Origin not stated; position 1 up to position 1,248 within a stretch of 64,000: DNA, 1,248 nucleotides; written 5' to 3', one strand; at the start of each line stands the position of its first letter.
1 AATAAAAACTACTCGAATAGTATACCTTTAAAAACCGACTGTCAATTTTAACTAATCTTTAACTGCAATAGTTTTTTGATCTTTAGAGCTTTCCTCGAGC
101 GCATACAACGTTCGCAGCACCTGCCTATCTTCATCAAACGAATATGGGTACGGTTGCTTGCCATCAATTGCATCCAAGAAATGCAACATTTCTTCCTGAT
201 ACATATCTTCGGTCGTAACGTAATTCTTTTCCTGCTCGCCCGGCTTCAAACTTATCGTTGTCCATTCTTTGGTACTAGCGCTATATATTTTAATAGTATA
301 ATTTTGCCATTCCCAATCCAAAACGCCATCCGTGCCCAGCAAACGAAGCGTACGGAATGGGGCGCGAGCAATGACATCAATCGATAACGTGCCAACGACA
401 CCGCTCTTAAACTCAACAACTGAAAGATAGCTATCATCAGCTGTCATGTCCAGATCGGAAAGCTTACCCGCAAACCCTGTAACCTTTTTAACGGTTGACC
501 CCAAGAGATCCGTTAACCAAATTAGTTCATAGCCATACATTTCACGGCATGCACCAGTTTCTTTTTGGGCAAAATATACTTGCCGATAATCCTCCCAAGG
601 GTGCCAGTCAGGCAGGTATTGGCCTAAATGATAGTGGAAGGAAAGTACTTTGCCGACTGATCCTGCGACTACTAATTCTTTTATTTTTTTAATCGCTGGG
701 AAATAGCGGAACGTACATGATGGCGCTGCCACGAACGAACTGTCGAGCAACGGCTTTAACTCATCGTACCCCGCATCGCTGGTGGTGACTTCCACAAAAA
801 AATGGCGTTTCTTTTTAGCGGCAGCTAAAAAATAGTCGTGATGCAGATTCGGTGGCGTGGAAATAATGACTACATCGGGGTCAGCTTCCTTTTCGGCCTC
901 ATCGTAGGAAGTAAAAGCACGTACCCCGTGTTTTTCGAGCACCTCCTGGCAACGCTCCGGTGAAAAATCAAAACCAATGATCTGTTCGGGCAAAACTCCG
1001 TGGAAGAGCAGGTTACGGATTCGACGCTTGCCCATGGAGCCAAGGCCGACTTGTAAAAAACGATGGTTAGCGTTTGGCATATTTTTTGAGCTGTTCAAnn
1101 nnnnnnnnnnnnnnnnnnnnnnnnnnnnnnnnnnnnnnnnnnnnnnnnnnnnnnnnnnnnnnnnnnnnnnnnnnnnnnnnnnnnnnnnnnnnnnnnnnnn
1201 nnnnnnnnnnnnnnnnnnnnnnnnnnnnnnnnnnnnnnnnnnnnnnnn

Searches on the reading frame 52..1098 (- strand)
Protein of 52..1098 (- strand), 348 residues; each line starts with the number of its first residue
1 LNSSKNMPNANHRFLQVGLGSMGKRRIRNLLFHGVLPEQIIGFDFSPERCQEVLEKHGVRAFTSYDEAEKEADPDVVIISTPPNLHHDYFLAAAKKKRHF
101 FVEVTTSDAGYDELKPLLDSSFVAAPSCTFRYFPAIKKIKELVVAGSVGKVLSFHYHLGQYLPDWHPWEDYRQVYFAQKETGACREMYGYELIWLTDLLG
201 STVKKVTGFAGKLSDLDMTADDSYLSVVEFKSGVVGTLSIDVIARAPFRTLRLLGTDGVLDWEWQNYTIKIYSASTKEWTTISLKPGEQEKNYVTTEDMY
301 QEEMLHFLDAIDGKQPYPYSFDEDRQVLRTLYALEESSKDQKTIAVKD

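Call 59: search_protein_families(library=pfam, proteins=[window:52-1098:-], max_evalue=0.00001)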
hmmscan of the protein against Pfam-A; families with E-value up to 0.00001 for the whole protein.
window:52-1098:- (348 aa): 4 families
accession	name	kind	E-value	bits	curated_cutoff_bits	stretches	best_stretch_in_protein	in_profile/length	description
PF22725.1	GFO_IDH_MocA_C3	-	2e-14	54.1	27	1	137-260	2-123/124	GFO/IDH/MocA C-terminal domain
PF02894.22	GFO_IDH_MocA_C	-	1.1e-12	48.6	22.9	1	140-345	1-217/218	Oxidoreductase family, C-terminal alpha/beta domain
PF01408.29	GFO_IDH_MocA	-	3.4e-11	44.3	24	1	13-103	2-92/120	Oxidoreductase family, NAD-binding Rossmann fold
PF03807.23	F420_oxidored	-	4.4e-06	27.7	21.6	1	17-104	5-91/94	NADP oxidoreductase coenzyme F420-dependent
